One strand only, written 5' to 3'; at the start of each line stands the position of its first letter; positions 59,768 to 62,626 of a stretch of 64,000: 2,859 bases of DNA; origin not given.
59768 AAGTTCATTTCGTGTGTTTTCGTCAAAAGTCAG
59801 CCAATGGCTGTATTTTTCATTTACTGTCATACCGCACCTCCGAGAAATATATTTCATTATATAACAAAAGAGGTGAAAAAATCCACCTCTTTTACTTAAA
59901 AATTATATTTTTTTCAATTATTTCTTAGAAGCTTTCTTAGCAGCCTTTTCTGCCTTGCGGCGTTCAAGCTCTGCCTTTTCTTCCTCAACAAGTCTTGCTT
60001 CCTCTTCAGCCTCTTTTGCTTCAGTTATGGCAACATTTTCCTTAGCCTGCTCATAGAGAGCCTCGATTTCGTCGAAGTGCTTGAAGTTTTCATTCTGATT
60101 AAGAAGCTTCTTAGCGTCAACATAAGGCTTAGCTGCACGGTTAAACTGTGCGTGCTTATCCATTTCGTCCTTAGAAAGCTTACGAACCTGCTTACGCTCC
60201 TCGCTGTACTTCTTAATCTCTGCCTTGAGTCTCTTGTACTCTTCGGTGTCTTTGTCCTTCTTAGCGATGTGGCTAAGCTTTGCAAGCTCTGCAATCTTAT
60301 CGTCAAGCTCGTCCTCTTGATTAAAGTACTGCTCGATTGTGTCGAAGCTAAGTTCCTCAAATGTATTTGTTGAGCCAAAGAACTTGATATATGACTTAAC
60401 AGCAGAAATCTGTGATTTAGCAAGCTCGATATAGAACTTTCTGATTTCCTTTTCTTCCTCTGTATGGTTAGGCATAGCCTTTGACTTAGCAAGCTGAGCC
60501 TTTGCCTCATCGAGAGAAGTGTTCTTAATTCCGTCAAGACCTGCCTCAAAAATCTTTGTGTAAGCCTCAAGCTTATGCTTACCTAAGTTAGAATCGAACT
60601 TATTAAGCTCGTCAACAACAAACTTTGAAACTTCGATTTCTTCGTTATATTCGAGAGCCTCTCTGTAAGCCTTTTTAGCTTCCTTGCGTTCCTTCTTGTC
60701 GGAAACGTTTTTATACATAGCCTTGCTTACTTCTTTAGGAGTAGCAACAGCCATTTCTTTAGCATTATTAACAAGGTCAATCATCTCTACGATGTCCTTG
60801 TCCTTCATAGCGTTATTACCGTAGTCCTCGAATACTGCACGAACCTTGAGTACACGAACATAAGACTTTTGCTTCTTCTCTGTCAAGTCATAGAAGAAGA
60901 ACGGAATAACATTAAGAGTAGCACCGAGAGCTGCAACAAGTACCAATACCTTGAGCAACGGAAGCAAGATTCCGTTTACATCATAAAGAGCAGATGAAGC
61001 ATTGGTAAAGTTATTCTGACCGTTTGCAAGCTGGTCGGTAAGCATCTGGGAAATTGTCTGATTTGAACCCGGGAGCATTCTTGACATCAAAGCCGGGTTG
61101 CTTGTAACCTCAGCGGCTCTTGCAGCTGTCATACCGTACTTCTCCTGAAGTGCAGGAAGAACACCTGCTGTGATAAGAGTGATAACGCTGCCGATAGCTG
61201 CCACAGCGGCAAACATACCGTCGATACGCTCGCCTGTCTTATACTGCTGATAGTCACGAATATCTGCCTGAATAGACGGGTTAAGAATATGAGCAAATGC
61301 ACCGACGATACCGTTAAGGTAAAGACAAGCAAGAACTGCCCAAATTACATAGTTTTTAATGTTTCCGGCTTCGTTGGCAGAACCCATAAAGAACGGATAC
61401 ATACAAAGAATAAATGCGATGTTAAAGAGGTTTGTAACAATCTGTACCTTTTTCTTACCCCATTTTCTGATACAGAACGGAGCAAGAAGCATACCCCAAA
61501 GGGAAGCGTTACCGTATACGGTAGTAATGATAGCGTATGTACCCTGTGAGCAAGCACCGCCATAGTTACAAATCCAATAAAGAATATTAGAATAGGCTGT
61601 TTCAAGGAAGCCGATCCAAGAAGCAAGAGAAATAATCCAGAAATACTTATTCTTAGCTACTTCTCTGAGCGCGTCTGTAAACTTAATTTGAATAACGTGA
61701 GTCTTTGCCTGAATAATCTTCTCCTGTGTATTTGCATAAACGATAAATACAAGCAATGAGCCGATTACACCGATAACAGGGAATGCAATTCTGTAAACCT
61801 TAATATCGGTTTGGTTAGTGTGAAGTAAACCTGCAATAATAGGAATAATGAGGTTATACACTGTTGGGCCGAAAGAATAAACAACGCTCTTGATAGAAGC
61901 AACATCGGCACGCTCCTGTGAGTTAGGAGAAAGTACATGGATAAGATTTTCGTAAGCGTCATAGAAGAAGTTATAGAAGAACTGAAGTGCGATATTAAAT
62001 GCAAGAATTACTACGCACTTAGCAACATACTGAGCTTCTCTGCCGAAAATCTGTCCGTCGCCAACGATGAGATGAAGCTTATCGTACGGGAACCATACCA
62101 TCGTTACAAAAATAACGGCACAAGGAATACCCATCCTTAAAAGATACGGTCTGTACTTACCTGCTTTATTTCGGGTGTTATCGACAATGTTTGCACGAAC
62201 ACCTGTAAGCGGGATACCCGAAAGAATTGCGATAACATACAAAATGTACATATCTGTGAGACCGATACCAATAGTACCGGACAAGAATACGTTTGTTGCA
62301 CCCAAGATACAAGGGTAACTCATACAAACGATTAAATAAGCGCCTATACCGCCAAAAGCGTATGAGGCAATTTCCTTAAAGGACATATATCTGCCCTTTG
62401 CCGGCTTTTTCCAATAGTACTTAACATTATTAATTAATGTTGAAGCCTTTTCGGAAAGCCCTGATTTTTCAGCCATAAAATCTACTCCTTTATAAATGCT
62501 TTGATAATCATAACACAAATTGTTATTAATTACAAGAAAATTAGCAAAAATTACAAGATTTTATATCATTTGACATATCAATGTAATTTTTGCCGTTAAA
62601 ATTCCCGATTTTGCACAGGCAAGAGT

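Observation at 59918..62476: GPH/MFS sugar symporter carrying a ~310-aa lysine/glutamate-rich coiled-coil cytoplasmic tail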

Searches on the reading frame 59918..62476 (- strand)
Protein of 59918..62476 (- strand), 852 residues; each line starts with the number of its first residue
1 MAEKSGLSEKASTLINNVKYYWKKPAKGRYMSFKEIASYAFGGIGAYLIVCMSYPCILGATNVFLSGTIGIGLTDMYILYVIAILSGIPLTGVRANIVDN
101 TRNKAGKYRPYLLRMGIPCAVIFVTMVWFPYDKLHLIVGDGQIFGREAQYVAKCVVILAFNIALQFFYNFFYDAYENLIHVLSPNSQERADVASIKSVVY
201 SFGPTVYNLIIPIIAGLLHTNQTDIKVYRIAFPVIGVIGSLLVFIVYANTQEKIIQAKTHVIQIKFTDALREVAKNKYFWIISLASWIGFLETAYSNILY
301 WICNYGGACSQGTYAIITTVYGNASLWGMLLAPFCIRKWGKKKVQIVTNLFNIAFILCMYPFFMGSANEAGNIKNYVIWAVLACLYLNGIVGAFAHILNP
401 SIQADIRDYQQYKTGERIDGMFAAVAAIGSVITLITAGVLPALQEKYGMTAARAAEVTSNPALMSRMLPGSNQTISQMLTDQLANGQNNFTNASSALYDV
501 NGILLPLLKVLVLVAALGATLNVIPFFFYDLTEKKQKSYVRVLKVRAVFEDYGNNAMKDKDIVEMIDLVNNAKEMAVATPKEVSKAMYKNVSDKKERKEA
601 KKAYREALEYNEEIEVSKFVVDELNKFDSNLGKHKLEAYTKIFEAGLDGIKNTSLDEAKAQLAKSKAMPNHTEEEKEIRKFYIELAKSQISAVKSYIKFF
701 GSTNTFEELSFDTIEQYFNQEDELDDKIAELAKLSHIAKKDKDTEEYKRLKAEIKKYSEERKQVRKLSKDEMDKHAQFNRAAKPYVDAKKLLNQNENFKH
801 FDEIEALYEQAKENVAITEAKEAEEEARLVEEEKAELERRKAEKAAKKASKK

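Call 3: search_protein_families(library=pfam, proteins=[window:59918-62476:-], max_evalue=0.01)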
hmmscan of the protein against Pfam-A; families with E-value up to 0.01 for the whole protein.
window:59918-62476:- (852 aa): 2 families
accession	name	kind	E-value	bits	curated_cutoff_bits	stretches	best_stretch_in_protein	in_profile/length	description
PF13347.12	MFS_2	-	1.4e-32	113.3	27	1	62-439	21-376/427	MFS/sugar transport protein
PF07690.21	MFS_1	-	3.4e-10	39.8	33.4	1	157-430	88-343/347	Major Facilitator Superfamily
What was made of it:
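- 60890..62476 (-): Membrane core, aa 1-529: 12-TM MFS_2/GPH fold. Pfam PF13347 at 113 bits (call 3).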

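Call 4: search_protein_families(library=ncbifam, proteins=[window:59918-62476:-], max_evalue=0.1)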
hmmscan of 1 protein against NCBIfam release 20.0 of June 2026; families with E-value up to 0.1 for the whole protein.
window:59918-62476:- (852 aa): 3 families
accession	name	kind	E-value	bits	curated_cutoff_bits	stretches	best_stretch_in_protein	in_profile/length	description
TIGR00792.1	gph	subfamily_domain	3.9e-29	101.6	231.35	1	38-458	3-392/437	glycoside-pentoside-hexuronide (GPH):cation symporter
NF007237.0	PRK09669.1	subfamily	1.5e-12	46.9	610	1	70-466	41-411/461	putative symporter YagG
NF007353.0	PRK09848.1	equivalog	2.3e-12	46.4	528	1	94-444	64-385/457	glucuronide transporter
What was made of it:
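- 60890..62476 (-): TIGR00792 gph at 101.6 bits, below its 231-bit cut-off (call 4).
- On GPH:cation symporter family (NCBIfam TIGR00792 gph): 101.6 bits against a cut-off of 231.35 (call 4).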

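Call 5: find_homologous_proteins(query=window:59918-62476:-, max_evalue=0.001)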
Query window:59918-62476:- (852 aa): 4828 proteins with E <= 0.001 among 8000 candidates; the best 120 are listed.
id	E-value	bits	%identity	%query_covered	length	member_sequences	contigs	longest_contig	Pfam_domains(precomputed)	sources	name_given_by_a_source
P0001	0.0e+0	1881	99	100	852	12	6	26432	PF13347.13,PF07690.22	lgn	-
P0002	0.0e+0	1745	91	99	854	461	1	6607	PF13347.13,PF07690.22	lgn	-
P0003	0.0e+0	1678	88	96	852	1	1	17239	PF13347.13,PF07690.22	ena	-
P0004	0.0e+0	1677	88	99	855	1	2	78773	PF13347.13,PF07690.22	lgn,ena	-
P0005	0.0e+0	1676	87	96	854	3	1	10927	PF13347.13,PF07690.22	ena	-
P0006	0.0e+0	1675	88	96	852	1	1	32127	PF13347.13,PF07690.22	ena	-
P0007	0.0e+0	1675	88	96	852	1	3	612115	PF13347.13,PF07690.22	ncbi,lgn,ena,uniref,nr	ncbi:MFS transporter [uncultured Eubacterium sp.]|uniref:MFS transporter n=1 Tax=uncultured Eubacter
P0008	0.0e+0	1673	88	96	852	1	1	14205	PF13347.13,PF07690.22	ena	-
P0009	0.0e+0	1671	87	96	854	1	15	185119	PF13347.13,PF07690.22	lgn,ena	-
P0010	0.0e+0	1670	88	96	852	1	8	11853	PF13347.13,PF07690.22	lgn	-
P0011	0.0e+0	1670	87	100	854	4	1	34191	PF13347.13,PF07690.22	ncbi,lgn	-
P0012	0.0e+0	1670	88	96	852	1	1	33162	PF13347.13,PF07690.22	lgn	-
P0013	0.0e+0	1669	87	96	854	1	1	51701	PF13347.13,PF07690.22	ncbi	-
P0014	0.0e+0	1669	87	96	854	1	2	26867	PF13347.13,PF07690.22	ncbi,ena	-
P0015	0.0e+0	1669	87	96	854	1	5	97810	PF13347.13,PF07690.22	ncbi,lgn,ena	-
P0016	0.0e+0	1667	87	96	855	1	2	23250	PF13347.13,PF07690.22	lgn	-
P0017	0.0e+0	1667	87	96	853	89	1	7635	PF13347.13,PF07690.22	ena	-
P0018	0.0e+0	1659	87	99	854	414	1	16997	PF13347.13,PF07690.22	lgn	-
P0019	0.0e+0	1658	87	96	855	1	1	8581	PF13347.13,PF07690.22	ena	-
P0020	0.0e+0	1658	87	99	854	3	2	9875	PF13347.13,PF07690.22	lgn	-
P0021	0.0e+0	1655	86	96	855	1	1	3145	PF13347.13,PF07690.22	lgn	-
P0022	0.0e+0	1653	86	96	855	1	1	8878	PF13347.13,PF07690.22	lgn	-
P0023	0.0e+0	1646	85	99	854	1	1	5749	PF13347.13,PF07690.22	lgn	-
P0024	0.0e+0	1632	84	100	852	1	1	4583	PF13347.13,PF07690.22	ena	-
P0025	0.0e+0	1624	84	99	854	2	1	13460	PF13347.13,PF07690.22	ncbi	-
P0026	0.0e+0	1616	85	95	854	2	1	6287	PF13347.13,PF07690.22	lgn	-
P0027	0.0e+0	1604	82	98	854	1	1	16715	PF13347.13,PF07690.22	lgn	-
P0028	0.0e+0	1600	83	95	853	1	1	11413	PF13347.13,PF07690.22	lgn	-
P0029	0.0e+0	1600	82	99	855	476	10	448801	PF13347.13,PF07690.22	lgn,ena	-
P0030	0.0e+0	1599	82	98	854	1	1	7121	PF13347.13,PF07690.22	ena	-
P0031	0.0e+0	1598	82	98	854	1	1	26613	PF13347.13,PF07690.22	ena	-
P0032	0.0e+0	1598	82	100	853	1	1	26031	PF13347.13,PF07690.22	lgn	-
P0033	0.0e+0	1596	83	95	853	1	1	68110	PF13347.13,PF07690.22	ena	-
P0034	0.0e+0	1596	83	100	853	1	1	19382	PF13347.13,PF07690.22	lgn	-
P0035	0.0e+0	1596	82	100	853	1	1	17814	PF13347.13,PF07690.22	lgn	-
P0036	0.0e+0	1596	82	98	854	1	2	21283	PF13347.13,PF07690.22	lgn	-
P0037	0.0e+0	1596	82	100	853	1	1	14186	PF13347.13,PF07690.22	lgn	-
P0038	0.0e+0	1595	81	98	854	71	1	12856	PF13347.13,PF07690.22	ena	-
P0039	0.0e+0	1595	83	95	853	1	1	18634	PF13347.13,PF07690.22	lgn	-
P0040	0.0e+0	1594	82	100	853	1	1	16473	PF13347.13,PF07690.22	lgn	-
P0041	0.0e+0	1592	83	95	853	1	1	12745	PF13347.13,PF07690.22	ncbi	-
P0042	0.0e+0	1591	82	100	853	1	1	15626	PF13347.13,PF07690.22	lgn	-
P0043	0.0e+0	1589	82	100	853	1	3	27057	PF13347.13,PF07690.22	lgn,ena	-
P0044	0.0e+0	1588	83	95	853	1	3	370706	PF13347.13,PF07690.22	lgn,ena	-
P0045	0.0e+0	1584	81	98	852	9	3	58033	PF13347.13,PF07690.22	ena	-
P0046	0.0e+0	1578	81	98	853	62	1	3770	PF13347.13,PF07690.22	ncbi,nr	ncbi:MAG: MFS transporter [Eubacterium sp.]|nr:MFS transporter [Eubacterium sp.]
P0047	0.0e+0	1577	81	98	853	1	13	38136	PF13347.13,PF07690.22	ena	-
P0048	0.0e+0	1576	81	98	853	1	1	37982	PF13347.13,PF07690.22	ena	-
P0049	0.0e+0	1575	81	98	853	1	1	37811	PF13347.13,PF07690.22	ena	-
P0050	0.0e+0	1575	81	98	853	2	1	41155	PF13347.13,PF07690.22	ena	-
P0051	0.0e+0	1570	81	97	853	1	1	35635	PF13347.13,PF07690.22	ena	-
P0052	0.0e+0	1570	81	97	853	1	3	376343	PF13347.13,PF07690.22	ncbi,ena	-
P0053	0.0e+0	1570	81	98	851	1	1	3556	PF13347.13,PF07690.22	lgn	-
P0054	0.0e+0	1570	81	98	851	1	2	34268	PF13347.13,PF07690.22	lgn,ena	-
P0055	0.0e+0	1569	81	98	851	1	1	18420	PF13347.13,PF07690.22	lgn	-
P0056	0.0e+0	1569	80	97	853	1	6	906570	PF13347.13,PF07690.22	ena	-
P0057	0.0e+0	1569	81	98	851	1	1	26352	PF13347.13,PF07690.22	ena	-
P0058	0.0e+0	1568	80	97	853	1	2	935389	PF13347.13,PF07690.22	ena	-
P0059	0.0e+0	1568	81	97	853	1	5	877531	PF13347.13,PF07690.22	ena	-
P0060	0.0e+0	1568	81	98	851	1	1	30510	PF13347.13,PF07690.22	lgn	-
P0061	0.0e+0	1567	80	97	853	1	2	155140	PF13347.13,PF07690.22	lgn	-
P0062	0.0e+0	1566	80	97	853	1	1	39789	PF13347.13,PF07690.22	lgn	-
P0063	0.0e+0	1564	81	99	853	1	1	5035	PF13347.13,PF07690.22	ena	-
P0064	0.0e+0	1562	80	96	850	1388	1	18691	PF13347.13,PF07690.22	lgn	-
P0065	0.0e+0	1556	79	100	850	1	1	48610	PF13347.13,PF07690.22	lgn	-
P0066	0.0e+0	1555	79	98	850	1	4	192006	PF13347.13,PF07690.22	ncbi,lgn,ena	-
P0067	0.0e+0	1554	79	98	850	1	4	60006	PF13347.13,PF07690.22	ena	-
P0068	0.0e+0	1552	79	99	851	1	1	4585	PF13347.13,PF07690.22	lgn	-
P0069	0.0e+0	1552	79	98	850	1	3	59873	PF13347.13,PF07690.22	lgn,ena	-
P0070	0.0e+0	1543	80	96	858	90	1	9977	PF13347.13,PF07690.22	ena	-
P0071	0.0e+0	1542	80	98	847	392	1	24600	PF13347.13,PF07690.22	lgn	-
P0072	0.0e+0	1542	80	93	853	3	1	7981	PF13347.13,PF07690.22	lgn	-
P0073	0.0e+0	1540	80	98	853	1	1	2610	PF13347.13,PF07690.22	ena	-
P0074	0.0e+0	1537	80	98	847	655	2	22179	PF13347.13,PF07690.22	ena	-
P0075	0.0e+0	1533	80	96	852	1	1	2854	PF13347.13,PF07690.22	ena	-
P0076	0.0e+0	1524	78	98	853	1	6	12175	PF13347.13,PF07690.22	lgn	-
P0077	0.0e+0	1523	81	95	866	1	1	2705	PF00639.28,PF13347.13,PF07690.22,PF13616.13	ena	-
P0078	0.0e+0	1519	78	100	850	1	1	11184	PF13347.13,PF07690.22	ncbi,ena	-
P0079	0.0e+0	1517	78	100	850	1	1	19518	PF13347.13,PF07690.22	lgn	-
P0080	0.0e+0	1516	78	100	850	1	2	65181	PF13347.13,PF07690.22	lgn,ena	-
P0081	0.0e+0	1515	78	98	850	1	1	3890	PF13347.13,PF07690.22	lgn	-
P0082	0.0e+0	1515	78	100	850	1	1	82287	PF13347.13,PF07690.22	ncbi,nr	ncbi:MAG: MFS transporter [Eubacteriales bacterium]|nr:MFS transporter [Eubacteriales bacterium]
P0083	0.0e+0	1515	78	100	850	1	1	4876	PF13347.13,PF07690.22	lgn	-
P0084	0.0e+0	1514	78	100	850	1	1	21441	PF13347.13,PF07690.22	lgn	-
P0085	0.0e+0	1512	78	100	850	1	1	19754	PF13347.13,PF07690.22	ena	-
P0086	0.0e+0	1511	78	98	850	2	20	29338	PF13347.13,PF07690.22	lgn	-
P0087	0.0e+0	1509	78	100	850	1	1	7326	PF13347.13,PF07690.22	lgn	-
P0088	0.0e+0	1505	77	99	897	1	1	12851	PF13347.13,PF07690.22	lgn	-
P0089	0.0e+0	1502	78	100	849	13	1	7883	PF13347.13,PF07690.22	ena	-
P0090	0.0e+0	1472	75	99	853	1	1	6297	PF13347.13,PF07690.22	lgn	-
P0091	0.0e+0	1434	75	99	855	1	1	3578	PF13347.13,PF07690.22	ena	-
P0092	0.0e+0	1433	87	82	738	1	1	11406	PF13347.13,PF07690.22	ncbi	-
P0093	0.0e+0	1405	80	88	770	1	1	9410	PF13347.13,PF07690.22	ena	-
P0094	0.0e+0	1404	73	99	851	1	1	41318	PF13347.13,PF07690.22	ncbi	ncbi:MAG: MFS transporter [Eubacterium sp.]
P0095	0.0e+0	1391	72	96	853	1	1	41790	PF13347.13,PF07690.22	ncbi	ncbi:MAG: MFS transporter [Eubacterium sp.]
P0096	0.0e+0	1385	71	99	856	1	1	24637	PF13347.13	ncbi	-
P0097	0.0e+0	1377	72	97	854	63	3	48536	PF13347.13,PF07690.22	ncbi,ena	-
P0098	0.0e+0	1373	71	99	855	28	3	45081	PF13347.13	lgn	-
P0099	0.0e+0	1360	71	99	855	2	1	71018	PF13347.13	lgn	-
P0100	0.0e+0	1354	70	98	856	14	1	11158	PF13347.13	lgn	-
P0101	0.0e+0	1342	70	99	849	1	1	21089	PF13347.13,PF07690.22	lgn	-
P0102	0.0e+0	1342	70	99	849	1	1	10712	PF13347.13,PF07690.22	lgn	-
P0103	0.0e+0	1340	80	85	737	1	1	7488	PF13347.13,PF07690.22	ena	-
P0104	0.0e+0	1332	69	99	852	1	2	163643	PF13347.13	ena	-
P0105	0.0e+0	1313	70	95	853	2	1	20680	PF13347.13,PF07690.22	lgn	-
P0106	0.0e+0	1313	69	95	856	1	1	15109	PF13347.13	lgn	-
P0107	0.0e+0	1306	69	95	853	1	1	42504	PF13347.13,PF07690.22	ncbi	-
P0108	0.0e+0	1302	67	99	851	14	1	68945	PF13347.13,PF07690.22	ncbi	-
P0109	0.0e+0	1299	68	97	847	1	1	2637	PF13347.13,PF07690.22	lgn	-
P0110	0.0e+0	1298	68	97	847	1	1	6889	PF13347.13,PF07690.22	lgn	-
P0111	0.0e+0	1298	68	100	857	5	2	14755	PF13347.13,PF07690.22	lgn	-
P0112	0.0e+0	1297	68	97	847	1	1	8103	PF13347.13,PF07690.22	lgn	-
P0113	0.0e+0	1296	68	97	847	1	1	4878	PF13347.13,PF07690.22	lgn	-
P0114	0.0e+0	1295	68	97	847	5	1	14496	PF13347.13,PF07690.22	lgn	-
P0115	0.0e+0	1293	69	94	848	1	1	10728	PF13347.13,PF07690.22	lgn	-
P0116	0.0e+0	1292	68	97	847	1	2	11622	PF13347.13,PF07690.22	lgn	-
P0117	0.0e+0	1291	67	100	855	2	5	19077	PF13347.13,PF07690.22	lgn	-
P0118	0.0e+0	1289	68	95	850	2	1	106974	PF13347.13,PF07690.22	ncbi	ncbi:MAG: MFS transporter [Acutalibacteraceae bacterium]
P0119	0.0e+0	1285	68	95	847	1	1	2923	PF13347.13,PF07690.22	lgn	-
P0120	0.0e+0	1282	67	95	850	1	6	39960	PF13347.13,PF07690.22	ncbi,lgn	-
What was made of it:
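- More than 100 full-length homologs of 847-858 aa were found (call 5).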

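Call 12: find_encoding_contigs(protein=window:59918-62476:-, flank=10000, max_places=4)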
Protein window:59918-62476:- (852 aa): 6 contigs read that carry it; 4 places shown.
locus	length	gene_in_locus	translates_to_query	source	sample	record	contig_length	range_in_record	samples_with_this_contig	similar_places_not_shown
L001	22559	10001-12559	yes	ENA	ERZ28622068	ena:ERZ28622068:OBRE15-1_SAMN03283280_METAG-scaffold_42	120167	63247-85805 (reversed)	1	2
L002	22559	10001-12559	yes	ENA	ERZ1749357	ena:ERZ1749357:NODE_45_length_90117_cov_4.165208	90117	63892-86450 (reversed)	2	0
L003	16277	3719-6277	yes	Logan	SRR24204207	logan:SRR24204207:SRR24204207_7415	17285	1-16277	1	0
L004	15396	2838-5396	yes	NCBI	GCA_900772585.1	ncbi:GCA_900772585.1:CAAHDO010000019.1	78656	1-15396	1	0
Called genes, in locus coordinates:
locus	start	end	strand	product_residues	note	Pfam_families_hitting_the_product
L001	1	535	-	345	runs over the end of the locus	PF03116:NQR2_RnfD_RnfE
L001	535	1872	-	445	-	PF13375:RnfC_N, PF01512:Complex1_51K, PF10531:SLBB, PF13187:Fer4_9 (faint), PF12837:Fer4_6 (weak), PF13237:Fer4_10 (faint), PF14697:Fer4_21 (faint), PF12838:Fer4_7 (weak), +1 more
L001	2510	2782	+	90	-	PF07873:YabP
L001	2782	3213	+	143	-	PF09578:Spore_YabQ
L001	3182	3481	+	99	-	PF04977:DivIC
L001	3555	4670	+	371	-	PF22020:RlmL_1st, PF02926:THUMP, PF01170:UPF0020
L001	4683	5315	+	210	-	-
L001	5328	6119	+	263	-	-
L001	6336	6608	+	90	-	PF00166:Cpn10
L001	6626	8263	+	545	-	PF00118:Cpn60_TCP1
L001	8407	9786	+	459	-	PF01120:Alpha_L_fucos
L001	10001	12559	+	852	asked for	PF13347:MFS_2, PF07690:MFS_1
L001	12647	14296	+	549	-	PF02878:PGM_PMM_I, PF02879:PGM_PMM_II, PF02880:PGM_PMM_III, PF00408:PGM_PMM_IV (weak)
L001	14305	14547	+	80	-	PF01106:NifU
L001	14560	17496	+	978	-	PF01074:Glyco_hydro_38N, PF09261:Alpha-mann_mid, PF07748:Glyco_hydro_38C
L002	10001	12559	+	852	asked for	PF13347:MFS_2, PF07690:MFS_1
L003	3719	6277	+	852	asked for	PF13347:MFS_2, PF07690:MFS_1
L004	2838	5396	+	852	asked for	PF13347:MFS_2, PF07690:MFS_1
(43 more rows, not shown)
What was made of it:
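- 59918..62476 (-): Complete CDS of the 852-aa tail-bearing GPH transporter (WP_177917785.1), stop codon included. The identical protein is found in at least 6 independent contigs (call 12).
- The identical 852-aa protein occurs in at least 6 contigs from ENA, Logan and NCBI (call 12). The identical ORF is found in independent assemblies (call 12).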
